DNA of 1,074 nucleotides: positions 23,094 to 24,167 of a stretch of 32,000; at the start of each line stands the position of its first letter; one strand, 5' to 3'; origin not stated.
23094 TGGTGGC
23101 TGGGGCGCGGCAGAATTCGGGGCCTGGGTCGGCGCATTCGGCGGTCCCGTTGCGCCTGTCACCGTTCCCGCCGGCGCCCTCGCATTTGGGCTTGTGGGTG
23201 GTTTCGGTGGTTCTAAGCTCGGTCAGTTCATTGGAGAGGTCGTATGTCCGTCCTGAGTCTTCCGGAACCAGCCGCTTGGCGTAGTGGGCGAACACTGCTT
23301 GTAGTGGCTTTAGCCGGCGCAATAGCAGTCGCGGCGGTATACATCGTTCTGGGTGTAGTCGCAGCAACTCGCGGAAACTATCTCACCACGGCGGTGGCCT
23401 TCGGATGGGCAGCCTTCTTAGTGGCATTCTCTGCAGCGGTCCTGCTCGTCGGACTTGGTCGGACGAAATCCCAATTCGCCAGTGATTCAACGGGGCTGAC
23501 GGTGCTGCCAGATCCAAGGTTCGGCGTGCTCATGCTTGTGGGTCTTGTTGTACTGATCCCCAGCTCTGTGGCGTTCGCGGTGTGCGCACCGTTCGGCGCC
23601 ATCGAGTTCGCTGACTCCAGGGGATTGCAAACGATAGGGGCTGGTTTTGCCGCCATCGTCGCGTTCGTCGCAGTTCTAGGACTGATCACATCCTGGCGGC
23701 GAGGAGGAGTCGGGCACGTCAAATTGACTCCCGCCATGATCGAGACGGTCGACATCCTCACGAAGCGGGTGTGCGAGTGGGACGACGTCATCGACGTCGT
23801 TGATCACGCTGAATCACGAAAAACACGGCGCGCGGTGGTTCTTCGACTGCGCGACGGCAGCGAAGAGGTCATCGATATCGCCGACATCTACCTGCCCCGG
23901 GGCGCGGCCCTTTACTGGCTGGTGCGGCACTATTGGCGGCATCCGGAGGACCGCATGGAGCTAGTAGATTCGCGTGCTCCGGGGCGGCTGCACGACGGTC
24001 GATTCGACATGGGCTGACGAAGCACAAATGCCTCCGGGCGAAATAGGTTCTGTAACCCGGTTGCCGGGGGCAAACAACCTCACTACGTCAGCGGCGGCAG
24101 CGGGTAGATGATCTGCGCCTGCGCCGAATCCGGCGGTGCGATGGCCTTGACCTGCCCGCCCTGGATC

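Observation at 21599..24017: Three-gene low-GC cassette that reads like an ESX (type VII)-exported membrane-attacking toxin with its immunity protein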

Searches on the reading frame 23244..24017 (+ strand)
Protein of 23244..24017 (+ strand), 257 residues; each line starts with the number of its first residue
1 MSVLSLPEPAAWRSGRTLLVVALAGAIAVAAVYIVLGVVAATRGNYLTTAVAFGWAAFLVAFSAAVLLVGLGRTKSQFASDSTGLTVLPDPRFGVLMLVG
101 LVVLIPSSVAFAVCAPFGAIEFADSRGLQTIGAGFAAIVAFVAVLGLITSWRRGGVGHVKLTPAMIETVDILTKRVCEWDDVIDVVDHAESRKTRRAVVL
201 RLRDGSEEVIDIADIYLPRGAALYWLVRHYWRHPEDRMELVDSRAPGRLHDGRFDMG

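Call 3: search_protein_families(library=pfam, proteins=[window:23244-24017:+], max_evalue=1)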
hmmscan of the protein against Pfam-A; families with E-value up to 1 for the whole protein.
window:23244-24017:+ (257 aa): 1 family
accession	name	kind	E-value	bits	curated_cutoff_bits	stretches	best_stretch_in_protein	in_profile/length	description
PF19053.6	EccD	-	0.49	9.7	30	1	10-147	19-151/339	EccD-like transmembrane domain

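Call 4: search_protein_families(library=ncbifam, proteins=[window:23244-24017:+], max_evalue=1)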
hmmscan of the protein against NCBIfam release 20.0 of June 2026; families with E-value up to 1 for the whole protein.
window:23244-24017:+ (257 aa): 1 family
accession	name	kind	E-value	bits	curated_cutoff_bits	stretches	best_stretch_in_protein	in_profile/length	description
NF042915.1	MAB_1171c_fam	subfamily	0.17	10.9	100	1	5-156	85-234/362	MAB_1171c family putative transporter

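Call 9: find_homologous_proteins(query=window:23244-24017:+, max_evalue=0.001)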
Query window:23244-24017:+ (257 aa): 108 proteins with E <= 0.001 among 8000 candidates.
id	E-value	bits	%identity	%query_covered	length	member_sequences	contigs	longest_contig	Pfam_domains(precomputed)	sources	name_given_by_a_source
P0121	8.7e-161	551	100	100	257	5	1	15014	-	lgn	-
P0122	4.8e-117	408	83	88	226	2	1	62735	-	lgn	-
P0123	5.3e-107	375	68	100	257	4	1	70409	-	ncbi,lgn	-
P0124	1.0e-106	374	67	100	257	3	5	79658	-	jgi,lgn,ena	jgi:hypothetical protein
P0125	1.2e-105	370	65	100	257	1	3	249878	-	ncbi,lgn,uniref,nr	ncbi:hypothetical protein A5717_11315 [Mycolicibacterium porcinum]|uniref:hypothetical protein n=1 T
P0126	6.5e-105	368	67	100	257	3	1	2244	-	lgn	-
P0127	7.2e-104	365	65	100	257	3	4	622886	-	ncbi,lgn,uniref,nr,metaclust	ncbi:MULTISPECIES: hypothetical protein [Mycobacterium]|uniref:Uncharacterized protein n=1 Tax=Mycob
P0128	6.8e-102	358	63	100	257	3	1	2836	-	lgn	-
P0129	1.9e-101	357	64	100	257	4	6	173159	-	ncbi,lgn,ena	-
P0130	2.5e-101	356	64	100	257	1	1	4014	-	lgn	-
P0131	1.3e-100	354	65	100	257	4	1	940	-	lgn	-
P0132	2.1e-100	353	65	100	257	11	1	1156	-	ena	-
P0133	2.4e-100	353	65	100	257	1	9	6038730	-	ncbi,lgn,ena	-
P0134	4.8e-100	352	65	100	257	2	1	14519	-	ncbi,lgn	ncbi:MAG: hypothetical protein ACPGVG_01525 [Mycobacterium sp.]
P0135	4.9e-100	352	64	100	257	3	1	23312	-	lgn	-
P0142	9.4e-92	325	59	100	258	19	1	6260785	-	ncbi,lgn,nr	ncbi:hypothetical protein JN084_04435 [Mycolicibacterium austroafricanum]|nr:hypothetical protein JN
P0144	6.8e-91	322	60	100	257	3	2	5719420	-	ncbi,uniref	ncbi:hypothetical protein [Mycolicibacterium gilvum]|uniref:hypothetical protein n=1 Tax=Mycolicibac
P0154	3.3e-83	297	58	93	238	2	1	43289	-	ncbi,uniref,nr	ncbi:hypothetical protein [Mycobacterium sp. NAZ190054]|uniref:hypothetical protein n=1 Tax=Mycobact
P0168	2.6e-74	268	50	100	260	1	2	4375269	-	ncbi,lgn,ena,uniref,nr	ncbi:hypothetical protein [Mycolicibacterium lutetiense]|uniref:Uncharacterized protein n=1 Tax=Myco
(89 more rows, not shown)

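Call 22: search_protein_families(library=phrogs, proteins=[window:23244-24017:+], max_evalue=0.01)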
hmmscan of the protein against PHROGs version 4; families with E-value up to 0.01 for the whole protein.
window:23244-24017:+ (257 aa): 0 families

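Call 43: predict_structure(alignment_id=A3)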
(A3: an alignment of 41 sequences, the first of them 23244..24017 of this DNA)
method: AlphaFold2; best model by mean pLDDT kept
length: 257 residues; sequences in the alignment: 41
mean_pLDDT: 88.7   pTM: 0.81
mean pLDDT of the five models: 88.7, 87.8, 87.2, 86.4, 85.1
residues with pLDDT >= 90: 149; 70-90: 100; 50-70: 5; < 50: 3
segments of 3 or more residues with pLDDT < 50: 1-3
pLDDT, mean of each block of 10 residues (from residue 1): 65 77 94 97 96 97 92 86 91 92 96 94 88 94 91 85 92 88 87 82 91 86 91 93 85 75
secondary structure, 60 per line:
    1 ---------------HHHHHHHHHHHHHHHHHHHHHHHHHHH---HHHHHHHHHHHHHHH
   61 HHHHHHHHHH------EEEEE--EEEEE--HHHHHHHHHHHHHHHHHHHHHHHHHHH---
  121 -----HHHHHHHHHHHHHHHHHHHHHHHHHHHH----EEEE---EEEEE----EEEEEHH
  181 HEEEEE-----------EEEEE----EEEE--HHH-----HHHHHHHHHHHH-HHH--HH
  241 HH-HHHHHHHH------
elements in order: H16-42 H46-70 E77-81 E84-88 H91-117 H126-153 E158-161 E165-169 E174-178 E182-186 E198-202 E207-210 H221-232 H239-242 H244-251
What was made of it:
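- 23244..24017 (+): ORF3: candidate immunity protein. It has an N-terminal LPEPxxW motif, four TM helices, a beta hairpin in the TM2-TM3 loop, and a C-terminal PH-like domain (156-257) containing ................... AF2 mean pLDDT is 88.7 (call 43).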

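Call 51: fold_search(model_id=the predicted structure, library=pdb)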
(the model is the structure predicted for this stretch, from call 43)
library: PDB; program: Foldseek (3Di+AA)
matches with E <= 10: 193; with E <= 0.001: 0
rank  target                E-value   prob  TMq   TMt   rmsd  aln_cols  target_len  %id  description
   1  4tyz_A                2.7e-02  1.00  0.24  0.54   3.9        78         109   13  Crystal structure of the C-terminal domain of an unknown protein from Leishmania infantum (released 2014-08-06)
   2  5wg5_A                3.8e-02  0.99  0.20  0.09   6.0        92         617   13  Human GRK2 in complex with Gbetagamma subunits and CCG224061 (released 2017-12-27)
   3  5ukk_A                4.0e-02  0.99  0.22  0.10   5.7        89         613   11  Human GRK2 in complex with human G-beta-gamma subunits and CCG211998 (14ak) (released 2017-04-05)
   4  3gyo                  5.2e-02  1.00  0.23  0.26   4.8        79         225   14  Se-Met Rtt106p (released 2009-12-08)
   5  3pvw_A                5.2e-02  0.98  0.21  0.10   5.8        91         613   13  Bovine GRK2 in complex with Gbetagamma subunits and a selective kinase inhibitor (CMPD103A) (released 2011-06-01)
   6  5he2_A                5.2e-02  0.97  0.21  0.10   7.9        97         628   14  Bovine GRK2 in complex with Gbetagamma subunits and CCG224406 (released 2016-05-11)
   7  3pvu_A                5.5e-02  0.98  0.21  0.10   8.0        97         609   14  Bovine GRK2 in complex with Gbetagamma subunits and a selective kinase inhibitor (CMPD101) (released 2011-06-01)
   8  2bcj_A                5.5e-02  0.98  0.20  0.09   6.0        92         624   13  Crystal Structure of G Protein-Coupled Receptor Kinase 2 in Complex with Galpha-q and Gbetagamma Subunits (released 2005-12-20)
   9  5he3_A                7.4e-02  0.99  0.22  0.10   5.8        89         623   16  Bovine GRK2 in complex with Gbetagamma subunits and CCG224411 (released 2016-05-11)
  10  3tvv_B                7.4e-02  0.98  0.20  0.21   8.2        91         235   11  Structure of the tandem PH domains of Rtt106 (residues 68-315) (released 2012-02-01)
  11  6c2y_A                7.8e-02  0.98  0.22  0.10   7.4        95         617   14  Human GRK2 in complex with Gbetagamma subunits and CCG257142 (released 2018-04-25)
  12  7k7z_A                7.8e-02  0.97  0.20  0.09   6.1        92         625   13  Structure of a hit for G Protein Coupled Receptor Kinase 2 (GRK2) Inhibitor for the Potential Treatment of Heart Failu (released 2020-10-28)
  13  1ym7_D                7.8e-02  0.96  0.20  0.10   5.8        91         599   13  G Protein-Coupled Receptor Kinase 2 (GRK2) (released 2005-07-05)
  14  4mk0_A                7.8e-02  0.96  0.21  0.09   7.9        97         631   13  Crystal structure of G protein-coupled receptor kinase 2 in complex with a a rationally designed paroxetine derivative (released 2014-01-22)
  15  7k7l_A                8.2e-02  0.80  0.21  0.10  10.5       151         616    9  Structure of a hit for G Protein Coupled Receptor Kinase 2 (GRK2) Inhibitor for the Potential Treatment of Heart Failu (released 2020-10-28)
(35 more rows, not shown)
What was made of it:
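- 23244..24017 (+): Foldseek matches GRK2 and Rtt106 PH domains at probability 0.97-1.0 (call 51).
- ORF3 has a conserved cytoplasmic PH-like domain that could sense or regulate (calls 43, 51).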

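Call 52: find_encoding_contigs(protein=P0154, flank=10000, max_places=2)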
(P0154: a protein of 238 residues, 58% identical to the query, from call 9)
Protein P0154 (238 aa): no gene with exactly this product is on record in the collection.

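Call 63: find_encoding_contigs(protein=window:23244-24017:+, flank=6000, max_places=8)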
Protein window:23244-24017:+ (257 aa): 24 contigs read that carry it; 8 places shown.
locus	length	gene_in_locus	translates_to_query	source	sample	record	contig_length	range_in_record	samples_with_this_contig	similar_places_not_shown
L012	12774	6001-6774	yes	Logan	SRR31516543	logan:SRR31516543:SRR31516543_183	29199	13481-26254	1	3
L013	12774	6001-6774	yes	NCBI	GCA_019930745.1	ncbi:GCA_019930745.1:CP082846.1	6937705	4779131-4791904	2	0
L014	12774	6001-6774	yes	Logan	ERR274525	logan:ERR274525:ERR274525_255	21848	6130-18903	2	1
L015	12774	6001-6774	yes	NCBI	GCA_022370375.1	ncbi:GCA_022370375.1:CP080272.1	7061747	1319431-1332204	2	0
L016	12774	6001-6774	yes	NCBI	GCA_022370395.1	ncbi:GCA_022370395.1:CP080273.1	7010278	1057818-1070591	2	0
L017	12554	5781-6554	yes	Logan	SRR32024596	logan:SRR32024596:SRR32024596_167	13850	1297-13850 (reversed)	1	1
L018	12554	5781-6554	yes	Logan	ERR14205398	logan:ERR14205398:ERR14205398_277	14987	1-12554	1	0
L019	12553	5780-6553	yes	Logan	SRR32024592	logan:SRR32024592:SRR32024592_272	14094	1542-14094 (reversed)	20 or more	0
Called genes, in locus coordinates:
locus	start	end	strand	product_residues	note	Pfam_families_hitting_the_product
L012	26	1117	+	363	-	PF00487:FA_desaturase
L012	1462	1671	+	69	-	-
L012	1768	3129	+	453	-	PF00067:p450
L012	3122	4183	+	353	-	PF24684:Vgb_lyase (faint), PF07995:GSDH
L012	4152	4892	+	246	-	PF13462:Thioredoxin_4 (weak)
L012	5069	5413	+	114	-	-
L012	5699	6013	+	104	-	-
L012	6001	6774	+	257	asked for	-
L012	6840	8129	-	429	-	PF13433:Peripla_BP_5, PF13458:Peripla_BP_6, PF01094:ANF_receptor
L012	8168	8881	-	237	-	PF13476:AAA_23 (weak), PF00005:ABC_tran, PF02463:SMC_N (faint), PF13304:AAA_21 (weak)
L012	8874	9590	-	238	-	PF13476:AAA_23 (weak), PF02463:SMC_N (faint), PF00005:ABC_tran, PF13304:AAA_21 (faint), PF12399:BCA_ABC_TP_C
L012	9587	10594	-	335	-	PF02653:BPD_transp_2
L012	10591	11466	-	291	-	PF02653:BPD_transp_2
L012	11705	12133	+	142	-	PF12120:Arr-ms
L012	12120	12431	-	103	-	-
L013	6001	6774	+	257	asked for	-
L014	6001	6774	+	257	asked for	-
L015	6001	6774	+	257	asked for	-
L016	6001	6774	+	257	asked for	-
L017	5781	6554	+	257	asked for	-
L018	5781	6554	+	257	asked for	-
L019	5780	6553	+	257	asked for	-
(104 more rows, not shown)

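Call 64: find_encoding_contigs(protein=P0142, flank=6000, max_places=2)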
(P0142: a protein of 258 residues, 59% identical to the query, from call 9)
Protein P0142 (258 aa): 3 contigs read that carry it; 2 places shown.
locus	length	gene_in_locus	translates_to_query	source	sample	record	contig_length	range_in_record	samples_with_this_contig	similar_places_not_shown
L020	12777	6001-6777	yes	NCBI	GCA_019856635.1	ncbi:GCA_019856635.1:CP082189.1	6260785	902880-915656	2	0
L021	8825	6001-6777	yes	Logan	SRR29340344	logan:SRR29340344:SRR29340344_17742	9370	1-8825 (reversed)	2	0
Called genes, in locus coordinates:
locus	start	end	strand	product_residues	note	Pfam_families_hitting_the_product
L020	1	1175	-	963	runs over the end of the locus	PF03176:MMPL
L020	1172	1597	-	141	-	PF05423:Mycobact_memb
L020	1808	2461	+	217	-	PF00440:TetR_N, PF21597:TetR_C_43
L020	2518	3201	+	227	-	PF00440:TetR_N, PF21597:TetR_C_43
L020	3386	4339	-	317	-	PF00106:adh_short, PF08659:KR (weak), PF13561:adh_short_C2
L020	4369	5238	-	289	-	PF13560:HTH_31, PF01381:HTH_3, PF17765:MLTR_LBD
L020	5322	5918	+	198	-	PF06013:WXG100 (weak)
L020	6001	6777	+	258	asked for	-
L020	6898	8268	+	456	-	PF03007:WS_DGAT_cat, PF06974:WS_DGAT_C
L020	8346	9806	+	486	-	PF00069:Pkinase, PF07714:PK_Tyr_Ser-Thr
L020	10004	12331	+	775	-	PF02129:Peptidase_S15, PF00326:Peptidase_S9 (faint), PF00561:Abhydrolase_1 (faint), PF12146:Hydrolase_4 (faint)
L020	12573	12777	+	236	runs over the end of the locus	-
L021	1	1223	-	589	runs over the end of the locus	?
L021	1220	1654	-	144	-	PF05423:Mycobact_memb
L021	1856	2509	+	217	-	PF00440:TetR_N, PF21597:TetR_C_43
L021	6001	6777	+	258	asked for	-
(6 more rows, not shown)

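Call 65: find_encoding_contigs(protein=P0168, flank=6000, max_places=2)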
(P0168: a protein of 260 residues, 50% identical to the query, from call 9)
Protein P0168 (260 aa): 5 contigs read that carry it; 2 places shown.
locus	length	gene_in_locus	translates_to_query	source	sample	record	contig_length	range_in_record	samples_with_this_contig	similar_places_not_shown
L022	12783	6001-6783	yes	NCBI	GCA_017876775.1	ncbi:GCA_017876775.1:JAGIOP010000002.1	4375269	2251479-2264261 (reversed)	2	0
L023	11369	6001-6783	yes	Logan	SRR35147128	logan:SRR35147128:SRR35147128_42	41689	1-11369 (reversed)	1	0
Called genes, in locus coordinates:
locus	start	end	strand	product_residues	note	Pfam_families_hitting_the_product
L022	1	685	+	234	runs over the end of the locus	PF01965:DJ-1_PfpI, PF17124:ThiJ_like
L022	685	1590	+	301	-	PF06314:ADC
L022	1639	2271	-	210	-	PF11611:DUF4352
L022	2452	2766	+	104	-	-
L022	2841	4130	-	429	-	PF10979:DUF2786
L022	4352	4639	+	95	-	PF10824:T7SS_ESX_EspC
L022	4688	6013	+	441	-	-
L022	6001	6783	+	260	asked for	-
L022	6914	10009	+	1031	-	PF13091:PLDc_2, PF00270:DEAD (weak), PF04851:ResIII, PF00271:Helicase_C, PF11907:DUF3427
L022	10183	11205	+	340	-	-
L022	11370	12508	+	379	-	PF01527:HTH_Tnp_1, PF13276:HTH_21, PF00665:rve, PF13683:rve_3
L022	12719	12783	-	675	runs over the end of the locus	PF20442:BrxL_N, PF13337:BrxL_ATPase, PF04326:SLFN_AlbA_2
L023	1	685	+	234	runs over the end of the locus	PF01965:DJ-1_PfpI, PF17124:ThiJ_like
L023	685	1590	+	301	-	PF06314:ADC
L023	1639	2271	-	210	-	PF11611:DUF4352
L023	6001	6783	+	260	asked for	-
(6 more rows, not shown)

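Call 77: search_protein_families(library=padloc, proteins=[window:23244-24017:+], max_evalue=1)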
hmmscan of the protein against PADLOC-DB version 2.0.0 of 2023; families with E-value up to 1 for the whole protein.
window:23244-24017:+ (257 aa): 0 families

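Call 82: find_encoding_contigs(protein=P0144, flank=6000, max_places=2)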
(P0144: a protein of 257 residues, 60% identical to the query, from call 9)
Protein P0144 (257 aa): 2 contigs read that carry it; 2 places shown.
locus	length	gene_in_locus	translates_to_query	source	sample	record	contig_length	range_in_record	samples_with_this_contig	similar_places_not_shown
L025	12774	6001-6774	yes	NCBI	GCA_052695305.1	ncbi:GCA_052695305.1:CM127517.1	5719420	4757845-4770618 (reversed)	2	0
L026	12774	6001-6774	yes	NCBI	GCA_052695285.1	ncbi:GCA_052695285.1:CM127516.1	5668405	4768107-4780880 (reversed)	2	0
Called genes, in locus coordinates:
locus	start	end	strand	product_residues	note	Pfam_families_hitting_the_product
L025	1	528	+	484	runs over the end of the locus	PF00069:Pkinase, PF07714:PK_Tyr_Ser-Thr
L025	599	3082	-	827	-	PF00912:Transgly, PF00905:Transpeptidase, PF03793:PASTA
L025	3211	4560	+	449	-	PF00083:Sugar_tr, PF07690:MFS_1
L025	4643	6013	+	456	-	-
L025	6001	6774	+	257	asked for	-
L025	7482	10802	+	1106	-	-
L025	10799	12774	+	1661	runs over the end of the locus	PF00270:DEAD, PF27116:YjiV_N, PF00271:Helicase_C, PF09369:MZB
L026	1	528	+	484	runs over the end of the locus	PF00069:Pkinase, PF07714:PK_Tyr_Ser-Thr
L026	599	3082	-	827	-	PF00912:Transgly, PF00905:Transpeptidase, PF03793:PASTA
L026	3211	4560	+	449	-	PF00083:Sugar_tr, PF07690:MFS_1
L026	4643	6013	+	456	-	-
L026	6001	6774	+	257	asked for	-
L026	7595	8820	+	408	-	PF13276:HTH_21, PF00665:rve, PF13683:rve_3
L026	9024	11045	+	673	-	-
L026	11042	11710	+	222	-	PF00270:DEAD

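Call 98: search_protein_families(library=pfam, proteins=[L025:7482-10802:+], max_evalue=0.01)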
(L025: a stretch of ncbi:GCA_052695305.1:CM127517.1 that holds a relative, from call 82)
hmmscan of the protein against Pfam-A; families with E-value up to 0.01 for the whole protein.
L025:7482-10802:+ (1106 aa): 0 families

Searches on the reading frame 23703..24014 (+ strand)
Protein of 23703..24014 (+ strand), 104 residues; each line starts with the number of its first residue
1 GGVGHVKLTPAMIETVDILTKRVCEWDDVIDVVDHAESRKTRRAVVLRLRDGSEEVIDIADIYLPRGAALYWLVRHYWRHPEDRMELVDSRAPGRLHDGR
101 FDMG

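Call 76: search_protein_families(library=pfam, proteins=[window:23703-24014:+], max_evalue=10)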
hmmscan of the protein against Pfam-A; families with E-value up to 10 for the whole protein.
window:23703-24014:+ (104 aa): 2 families
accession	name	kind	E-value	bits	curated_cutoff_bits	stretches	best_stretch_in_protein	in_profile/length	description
PF10756.15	bPH_6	-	0.022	15.2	22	1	5-53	3-47/73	Bacterial PH domain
PF10743.14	Phage_Cox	-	0.052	13.8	27.5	1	39-99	22-80/87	Regulatory phage protein cox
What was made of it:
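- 23244..24017 (+): There is a weak bPH_6 hit, E = 0.022 (call 76).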
